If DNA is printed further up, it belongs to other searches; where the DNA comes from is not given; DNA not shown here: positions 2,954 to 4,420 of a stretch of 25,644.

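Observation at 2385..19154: Candidate peptide-pheromone quorum-sensing circuit: Cys-free GG-leader peptide with C39-ABC exporter and a LytS-type HK/LytTR RR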

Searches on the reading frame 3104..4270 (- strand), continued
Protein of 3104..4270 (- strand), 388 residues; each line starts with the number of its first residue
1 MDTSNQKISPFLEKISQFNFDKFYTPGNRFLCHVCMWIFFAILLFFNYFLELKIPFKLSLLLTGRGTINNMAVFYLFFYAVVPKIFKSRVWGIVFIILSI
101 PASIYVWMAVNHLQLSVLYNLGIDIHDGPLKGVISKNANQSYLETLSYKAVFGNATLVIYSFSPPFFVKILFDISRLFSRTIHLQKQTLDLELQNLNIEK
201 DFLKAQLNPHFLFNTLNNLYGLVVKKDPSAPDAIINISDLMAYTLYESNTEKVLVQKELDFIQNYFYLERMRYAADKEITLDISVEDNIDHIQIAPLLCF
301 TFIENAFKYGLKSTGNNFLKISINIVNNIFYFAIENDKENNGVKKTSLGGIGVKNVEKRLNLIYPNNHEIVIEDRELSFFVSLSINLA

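Call 58: search_protein_families(library=ncbifam, proteins=[L016:3268-4317:+, L016:6048-6887:+], max_evalue=1)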
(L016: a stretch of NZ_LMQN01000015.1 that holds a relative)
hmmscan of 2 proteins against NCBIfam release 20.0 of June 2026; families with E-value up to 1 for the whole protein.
L016:3268-4317:+ (349 aa): 2 families
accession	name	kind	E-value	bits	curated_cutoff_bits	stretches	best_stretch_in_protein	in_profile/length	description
TIGR04511.1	SagB_rel_DH_2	exception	1.2e-34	120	240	1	120-332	155-370/380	putative peptide maturation dehydrogenase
TIGR03605.1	antibiot_sagB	domain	4.2e-27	94.8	78.4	1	161-329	2-172/173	SagB family peptide dehydrogenase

L016:6048-6887:+ (279 aa): 2 families
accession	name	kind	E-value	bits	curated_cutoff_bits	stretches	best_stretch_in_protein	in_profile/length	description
TIGR02281.1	clan_AA_DTGA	subfamily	0.0046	17.1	57.95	0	28-51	9-32/121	TIGR02281 family clan AA aspartic protease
TIGR02127.1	pyrF_sub2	equivalog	0.03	13.5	110.6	1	200-261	17-77/261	orotidine-5'-phosphate decarboxylase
